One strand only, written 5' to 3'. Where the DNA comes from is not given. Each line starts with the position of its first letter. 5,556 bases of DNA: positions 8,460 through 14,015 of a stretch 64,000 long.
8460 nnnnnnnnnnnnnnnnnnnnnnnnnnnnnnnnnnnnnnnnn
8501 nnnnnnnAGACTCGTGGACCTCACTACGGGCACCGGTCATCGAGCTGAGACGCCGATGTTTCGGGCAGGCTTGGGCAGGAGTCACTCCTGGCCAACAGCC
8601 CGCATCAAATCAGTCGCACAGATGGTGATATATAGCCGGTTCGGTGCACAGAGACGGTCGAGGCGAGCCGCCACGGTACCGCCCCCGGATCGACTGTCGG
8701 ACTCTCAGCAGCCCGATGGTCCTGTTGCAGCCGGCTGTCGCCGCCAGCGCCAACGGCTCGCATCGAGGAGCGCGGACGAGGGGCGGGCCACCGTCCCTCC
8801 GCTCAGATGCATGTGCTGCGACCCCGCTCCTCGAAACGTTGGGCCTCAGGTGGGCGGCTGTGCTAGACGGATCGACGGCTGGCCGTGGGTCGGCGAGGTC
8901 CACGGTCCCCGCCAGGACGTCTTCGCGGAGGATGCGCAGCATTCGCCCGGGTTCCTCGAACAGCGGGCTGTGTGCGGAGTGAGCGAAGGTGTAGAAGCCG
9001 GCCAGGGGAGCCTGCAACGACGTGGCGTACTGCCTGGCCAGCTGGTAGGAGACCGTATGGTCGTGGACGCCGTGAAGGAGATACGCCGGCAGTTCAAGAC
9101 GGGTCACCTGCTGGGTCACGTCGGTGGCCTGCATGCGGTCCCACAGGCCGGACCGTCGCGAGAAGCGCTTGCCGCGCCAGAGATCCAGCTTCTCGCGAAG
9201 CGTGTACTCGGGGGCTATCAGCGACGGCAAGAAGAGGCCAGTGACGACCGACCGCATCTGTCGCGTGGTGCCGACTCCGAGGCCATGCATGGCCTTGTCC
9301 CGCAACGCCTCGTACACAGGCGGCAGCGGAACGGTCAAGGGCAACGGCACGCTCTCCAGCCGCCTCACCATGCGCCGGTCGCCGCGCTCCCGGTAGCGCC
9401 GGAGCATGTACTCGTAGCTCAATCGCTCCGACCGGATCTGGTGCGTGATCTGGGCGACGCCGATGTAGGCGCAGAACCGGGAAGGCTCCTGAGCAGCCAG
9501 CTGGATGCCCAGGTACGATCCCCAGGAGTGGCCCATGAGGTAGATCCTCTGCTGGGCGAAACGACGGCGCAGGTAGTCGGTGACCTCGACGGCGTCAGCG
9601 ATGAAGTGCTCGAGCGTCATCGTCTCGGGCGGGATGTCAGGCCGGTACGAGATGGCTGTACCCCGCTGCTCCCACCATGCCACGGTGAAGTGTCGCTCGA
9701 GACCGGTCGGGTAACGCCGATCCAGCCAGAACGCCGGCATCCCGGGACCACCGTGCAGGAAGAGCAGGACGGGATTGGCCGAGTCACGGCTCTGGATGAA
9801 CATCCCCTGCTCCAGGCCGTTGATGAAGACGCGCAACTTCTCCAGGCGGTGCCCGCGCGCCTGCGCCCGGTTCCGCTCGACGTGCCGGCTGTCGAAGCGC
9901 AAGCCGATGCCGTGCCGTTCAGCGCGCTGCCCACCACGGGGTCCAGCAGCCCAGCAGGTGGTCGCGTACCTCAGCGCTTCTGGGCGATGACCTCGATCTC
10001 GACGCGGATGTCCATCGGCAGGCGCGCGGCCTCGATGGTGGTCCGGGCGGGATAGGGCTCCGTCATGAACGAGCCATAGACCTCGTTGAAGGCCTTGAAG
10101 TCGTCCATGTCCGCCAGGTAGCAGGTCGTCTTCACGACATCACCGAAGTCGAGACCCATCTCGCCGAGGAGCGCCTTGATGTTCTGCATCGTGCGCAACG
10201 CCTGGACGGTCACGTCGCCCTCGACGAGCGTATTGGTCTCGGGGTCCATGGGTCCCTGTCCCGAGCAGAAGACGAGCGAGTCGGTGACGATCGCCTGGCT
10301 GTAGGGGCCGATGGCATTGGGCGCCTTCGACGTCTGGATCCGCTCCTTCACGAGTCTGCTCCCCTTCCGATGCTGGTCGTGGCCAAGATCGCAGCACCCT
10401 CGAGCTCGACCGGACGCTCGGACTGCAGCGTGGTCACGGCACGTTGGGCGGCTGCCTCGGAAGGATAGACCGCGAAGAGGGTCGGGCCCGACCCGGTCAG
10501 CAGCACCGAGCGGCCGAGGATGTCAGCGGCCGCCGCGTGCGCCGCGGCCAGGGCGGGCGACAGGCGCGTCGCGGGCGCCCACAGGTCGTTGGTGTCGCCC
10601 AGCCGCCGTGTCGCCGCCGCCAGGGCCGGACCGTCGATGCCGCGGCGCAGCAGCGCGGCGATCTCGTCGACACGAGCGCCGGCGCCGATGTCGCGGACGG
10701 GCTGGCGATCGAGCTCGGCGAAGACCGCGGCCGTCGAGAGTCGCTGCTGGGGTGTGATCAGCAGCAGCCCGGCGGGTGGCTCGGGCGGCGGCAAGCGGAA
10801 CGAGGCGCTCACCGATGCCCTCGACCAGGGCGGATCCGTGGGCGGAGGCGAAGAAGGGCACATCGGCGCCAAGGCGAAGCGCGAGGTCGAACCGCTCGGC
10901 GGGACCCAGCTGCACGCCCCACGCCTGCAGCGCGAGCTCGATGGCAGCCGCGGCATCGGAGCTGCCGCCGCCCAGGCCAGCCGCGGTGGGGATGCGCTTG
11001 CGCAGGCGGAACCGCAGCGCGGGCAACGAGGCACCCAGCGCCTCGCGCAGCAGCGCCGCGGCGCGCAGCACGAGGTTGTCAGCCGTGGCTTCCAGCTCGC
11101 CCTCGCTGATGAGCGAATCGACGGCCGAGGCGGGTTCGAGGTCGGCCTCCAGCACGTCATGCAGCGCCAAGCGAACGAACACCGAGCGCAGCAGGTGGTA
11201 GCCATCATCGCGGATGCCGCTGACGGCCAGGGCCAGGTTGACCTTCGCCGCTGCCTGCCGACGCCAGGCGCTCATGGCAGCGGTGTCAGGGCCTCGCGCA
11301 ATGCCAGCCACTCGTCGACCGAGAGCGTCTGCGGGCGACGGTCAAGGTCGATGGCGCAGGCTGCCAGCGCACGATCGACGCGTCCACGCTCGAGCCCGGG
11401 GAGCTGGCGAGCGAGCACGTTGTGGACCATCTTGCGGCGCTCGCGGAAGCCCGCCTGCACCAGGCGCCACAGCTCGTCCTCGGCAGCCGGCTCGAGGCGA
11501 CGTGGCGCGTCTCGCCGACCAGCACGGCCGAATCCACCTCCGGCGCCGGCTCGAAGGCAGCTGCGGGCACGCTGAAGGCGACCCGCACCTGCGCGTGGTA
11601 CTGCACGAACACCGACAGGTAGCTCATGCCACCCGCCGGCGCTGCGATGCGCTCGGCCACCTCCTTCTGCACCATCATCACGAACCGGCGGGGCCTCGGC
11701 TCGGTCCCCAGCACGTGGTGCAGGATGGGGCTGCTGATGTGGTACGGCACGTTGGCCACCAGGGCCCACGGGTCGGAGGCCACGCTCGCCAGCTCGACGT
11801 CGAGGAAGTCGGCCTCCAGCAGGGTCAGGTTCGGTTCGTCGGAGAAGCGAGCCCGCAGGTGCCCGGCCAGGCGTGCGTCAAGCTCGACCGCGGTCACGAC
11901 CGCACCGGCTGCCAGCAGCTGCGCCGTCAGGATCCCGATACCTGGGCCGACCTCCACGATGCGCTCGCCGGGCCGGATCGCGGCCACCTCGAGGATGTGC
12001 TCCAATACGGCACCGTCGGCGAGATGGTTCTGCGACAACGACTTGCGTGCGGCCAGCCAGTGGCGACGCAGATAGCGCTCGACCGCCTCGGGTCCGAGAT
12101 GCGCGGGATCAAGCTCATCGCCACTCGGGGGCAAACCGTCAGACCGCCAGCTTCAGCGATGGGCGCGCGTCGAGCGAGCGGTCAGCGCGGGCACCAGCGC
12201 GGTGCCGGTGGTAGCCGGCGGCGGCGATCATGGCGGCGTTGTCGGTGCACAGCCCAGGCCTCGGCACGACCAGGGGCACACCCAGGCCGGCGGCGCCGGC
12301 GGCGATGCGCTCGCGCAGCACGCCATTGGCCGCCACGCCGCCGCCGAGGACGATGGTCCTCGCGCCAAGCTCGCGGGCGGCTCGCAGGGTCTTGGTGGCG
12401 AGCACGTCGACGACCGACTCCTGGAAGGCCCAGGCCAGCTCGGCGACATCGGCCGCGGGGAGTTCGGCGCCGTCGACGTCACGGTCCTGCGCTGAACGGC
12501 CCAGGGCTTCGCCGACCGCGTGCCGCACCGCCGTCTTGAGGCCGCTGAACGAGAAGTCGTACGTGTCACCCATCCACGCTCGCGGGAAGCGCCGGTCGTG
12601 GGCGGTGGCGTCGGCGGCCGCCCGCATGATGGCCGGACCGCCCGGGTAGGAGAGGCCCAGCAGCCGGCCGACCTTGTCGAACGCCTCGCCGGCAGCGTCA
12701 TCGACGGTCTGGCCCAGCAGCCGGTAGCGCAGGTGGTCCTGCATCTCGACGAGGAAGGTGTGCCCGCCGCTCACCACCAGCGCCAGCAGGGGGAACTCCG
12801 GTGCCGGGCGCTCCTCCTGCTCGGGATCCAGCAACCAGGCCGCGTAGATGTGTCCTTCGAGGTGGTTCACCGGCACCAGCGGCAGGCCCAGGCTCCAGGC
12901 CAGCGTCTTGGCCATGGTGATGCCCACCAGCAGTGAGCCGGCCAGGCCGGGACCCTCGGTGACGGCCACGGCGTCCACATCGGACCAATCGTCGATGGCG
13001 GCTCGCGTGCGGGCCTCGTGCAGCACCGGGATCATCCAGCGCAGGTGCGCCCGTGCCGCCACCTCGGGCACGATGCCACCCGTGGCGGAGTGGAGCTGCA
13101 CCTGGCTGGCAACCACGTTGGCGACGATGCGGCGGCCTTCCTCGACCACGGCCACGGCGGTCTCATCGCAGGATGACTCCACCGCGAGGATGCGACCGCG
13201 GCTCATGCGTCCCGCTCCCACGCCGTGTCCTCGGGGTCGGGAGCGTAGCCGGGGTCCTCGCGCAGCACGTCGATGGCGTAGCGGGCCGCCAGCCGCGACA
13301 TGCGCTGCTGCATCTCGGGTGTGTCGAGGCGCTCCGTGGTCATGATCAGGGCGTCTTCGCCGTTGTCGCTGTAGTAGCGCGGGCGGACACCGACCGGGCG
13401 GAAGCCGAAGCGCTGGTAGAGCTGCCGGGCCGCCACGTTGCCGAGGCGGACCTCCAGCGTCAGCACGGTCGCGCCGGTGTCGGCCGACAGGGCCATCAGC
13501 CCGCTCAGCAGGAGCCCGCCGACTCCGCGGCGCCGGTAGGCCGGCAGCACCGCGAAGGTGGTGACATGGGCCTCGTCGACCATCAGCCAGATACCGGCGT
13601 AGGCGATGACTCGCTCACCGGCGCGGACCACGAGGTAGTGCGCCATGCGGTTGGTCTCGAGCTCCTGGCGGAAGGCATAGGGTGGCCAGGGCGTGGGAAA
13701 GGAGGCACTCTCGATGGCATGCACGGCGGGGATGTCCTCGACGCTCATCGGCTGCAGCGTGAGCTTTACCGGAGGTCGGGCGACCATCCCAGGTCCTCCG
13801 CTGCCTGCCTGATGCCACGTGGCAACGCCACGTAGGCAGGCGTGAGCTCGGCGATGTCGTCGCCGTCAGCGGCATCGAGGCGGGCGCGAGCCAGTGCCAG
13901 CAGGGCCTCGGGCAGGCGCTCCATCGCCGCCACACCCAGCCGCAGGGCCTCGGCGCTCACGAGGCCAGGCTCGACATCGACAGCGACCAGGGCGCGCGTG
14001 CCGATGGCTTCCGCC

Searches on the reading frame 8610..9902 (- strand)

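Call 5: search_protein_families(library=pfam, max_evalue=1, proteins=[window:8610-9902:-])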
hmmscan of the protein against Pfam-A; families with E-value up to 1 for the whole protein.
window:8610-9902:- (430 aa): 7 families
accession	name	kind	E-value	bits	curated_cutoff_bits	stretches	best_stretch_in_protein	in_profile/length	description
PF00561.26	Abhydrolase_1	-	3.7e-18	66.5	25.8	1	44-318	1-245/245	alpha/beta hydrolase fold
PF12146.15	Hydrolase_4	-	9.4e-14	51.7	27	2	71-150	31-108/239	Serine aminopeptidase, S33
PF12697.13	Abhydrolase_6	-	3.8e-09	38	26.3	1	46-321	1-214/217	Alpha/beta hydrolase family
PF00326.27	Peptidase_S9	-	1.3e-06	28.5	22.6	1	101-174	45-120/213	Prolyl oligopeptidase family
PF10230.15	LIDHydrolase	-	0.0037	17.5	27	1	44-142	3-108/262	Lipid-droplet associated hydrolase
PF02129.25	Peptidase_S15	-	0.0087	16.2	23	0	255-297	207-249/262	X-Pro dipeptidyl-peptidase (S15 family)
PF02230.22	Abhydrolase_2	-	0.031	14.5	23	0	260-312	144-200/217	Phospholipase/Carboxylesterase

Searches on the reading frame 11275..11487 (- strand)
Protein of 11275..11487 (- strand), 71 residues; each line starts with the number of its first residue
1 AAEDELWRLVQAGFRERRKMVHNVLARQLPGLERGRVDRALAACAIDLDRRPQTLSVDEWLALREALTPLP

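Call 52: search_protein_families(library=ncbifam, max_evalue=0.001, proteins=[window:11275-11487:-])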
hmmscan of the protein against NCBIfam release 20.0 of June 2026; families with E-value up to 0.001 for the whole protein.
seq(71 aa): 1 family
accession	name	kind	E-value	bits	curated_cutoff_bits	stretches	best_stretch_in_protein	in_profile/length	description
TIGR00755.1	ksgA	equivalog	6.4e-07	28.9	171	1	4-66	195-255/256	16S rRNA (adenine(1518)-N(6)/adenine(1519)-N(6))-dimethyltransferase RsmA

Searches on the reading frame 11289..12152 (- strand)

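Call 50: search_protein_families(library=ncbifam, max_evalue=1e-8, proteins=[window:11289-12152:-])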
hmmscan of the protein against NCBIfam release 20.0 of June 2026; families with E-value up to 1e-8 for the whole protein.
window:11289-12152:- (288 aa): 21 families
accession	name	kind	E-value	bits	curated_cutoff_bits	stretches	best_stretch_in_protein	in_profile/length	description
TIGR00755.1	ksgA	equivalog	1.3e-56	191.8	171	1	34-215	2-184/256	16S rRNA (adenine(1518)-N(6)/adenine(1519)-N(6))-dimethyltransferase RsmA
NF000499.2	Erm23S_rRNA_broad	equivalog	1.7e-41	142.2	212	1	40-218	2-175/244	23S ribosomal RNA methyltransferase Erm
NF011486.0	PRK14896.1-1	equivalog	7.8e-32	110.5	450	1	31-216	18-202/284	16S ribosomal RNA methyltransferase A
NF000337.1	erm_SHROVE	exception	1.3e-30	106.5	320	1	36-218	3-181/248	ErmE/ErmH/ErmO/ErmR family 23S rRNA (adenine(2058)-N(6))-methyltransferase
NF042988.1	Erm46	exception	9.8e-25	87.3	503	1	33-217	5-181/255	23S rRNA (adenine(2058)-N(6))-methyltransferase Erm(46)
NF042938.1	Erm55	exception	2.5e-22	79.2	525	1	33-217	5-181/270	23S rRNA (adenine(2058)-N(6))-methyltransferase Erm(55)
NF012218.0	erm_38_23S_MT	exception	1.8e-19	69.9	800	1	35-213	7-185/386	23S rRNA (adenine(2058)-N(6))-methyltransferase Erm(38)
NF000468.1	Erm37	exception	2.2e-19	70.2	350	1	51-218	22-173/179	23S rRNA (adenine(2058)-N(6))-methyltransferase Erm(37)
NF000058.2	Erm41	exception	3e-19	69.6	350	1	52-213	22-170/173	23S rRNA (adenine(2058)-N(6))-methyltransferase Erm(41)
NF000024.1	ErmS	exception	2.7e-18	66.3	675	1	30-233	54-253/319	23S rRNA (adenine(2058)-N(6))-methyltransferase Erm(S)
NF000087.1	ErmO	exception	3.2e-18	66.1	450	1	37-217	9-187/259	23S rRNA (adenine(2058)-N(6))-methyltransferase Erm(O)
NF000077.1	Erm42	exception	4.6e-18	65.5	600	1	40-207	19-183/303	23S rRNA (adenine(2058)-N(6))-methyltransferase Erm(42)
NF000047.1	ErmV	exception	6.3e-17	61.8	500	1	37-218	9-188/259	23S rRNA (adenine(2058)-N(6))-methyltransferase Erm(V)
NF045543.1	erm_G_23S_MT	exception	1.7e-14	54.2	515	1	40-214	9-177/244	23S rRNA (adenine(2058)-N(6))-methyltransferase Erm(G)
NF012223.0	erm_F_23S_MT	exception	7e-14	51.8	575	1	42-218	14-187/266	23S rRNA (adenine(2058)-N(6))-methyltransferase Erm(F)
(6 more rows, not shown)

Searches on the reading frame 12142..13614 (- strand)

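Call 50: search_protein_families(library=ncbifam, max_evalue=1e-8, proteins=[window:12142-13614:-])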
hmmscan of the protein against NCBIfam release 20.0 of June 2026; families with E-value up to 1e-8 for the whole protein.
window:12142-13614:- (491 aa): 5 families
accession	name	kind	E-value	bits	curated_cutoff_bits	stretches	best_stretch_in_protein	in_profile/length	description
TIGR03723.1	T6A_TsaD_YgjD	equivalog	1.5e-115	385.7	296.1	1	142-470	1-312/314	tRNA (adenosine(37)-N6)-threonylcarbamoyltransferase complex transferase subunit TsaD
TIGR00329.1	gcp_kae1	subfamily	1.8e-96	323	207.8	1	143-464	1-305/305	tRNA (adenosine(37)-N6)-threonylcarbamoyltransferase complex transferase subunit TsaD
TIGR03722.2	arch_KAE1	equivalog_domain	2e-55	188.1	375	1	142-477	1-303/323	KEOPS complex N(6)-L-threonylcarbamoyladenine synthase Kae1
NF007174.0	PRK09605.1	equivalog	8.6e-51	173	447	1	141-477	2-305/535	bifunctional N(6)-L-threonylcarbamoyladenine synthase/serine/threonine protein kinase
TIGR03725.1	T6A_YeaZ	equivalog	6.7e-12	45.8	69.3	1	142-260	1-102/212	tRNA (adenosine(37)-N6)-threonylcarbamoyltransferase complex dimerization subunit type 1 TsaB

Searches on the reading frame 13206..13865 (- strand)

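Call 9: search_protein_families(library=ncbifam, max_evalue=0.00001, proteins=[window:13206-13865:-])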
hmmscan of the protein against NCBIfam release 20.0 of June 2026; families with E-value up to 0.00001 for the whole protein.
window:13206-13865:- (220 aa): 5 families
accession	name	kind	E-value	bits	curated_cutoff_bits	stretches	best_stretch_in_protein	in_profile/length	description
TIGR01575.1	rimI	equivalog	1.8e-38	131.7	86.4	1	45-175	2-132/132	ribosomal protein S18-alanine N-acetyltransferase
NF007025.1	PRK09491.1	equivalog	1.7e-21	76.7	173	1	38-177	4-143/145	ribosomal protein S18-alanine N-acetyltransferase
TIGR03448.1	mycothiol_MshD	equivalog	3.6e-08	33.1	163.1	0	103-158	233-288/294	mycothiol synthase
NF040503.1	resist_ArsN1a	equivalog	1.9e-06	27.7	170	1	79-179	52-157/159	arsinothricin resistance N-acetyltransferase ArsN1 family A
NF049894.1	CG3035_N_ac_Glu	equivalog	3.6e-06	26.4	280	1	102-156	236-290/300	N-acetylglutamate synthase, CG3035 family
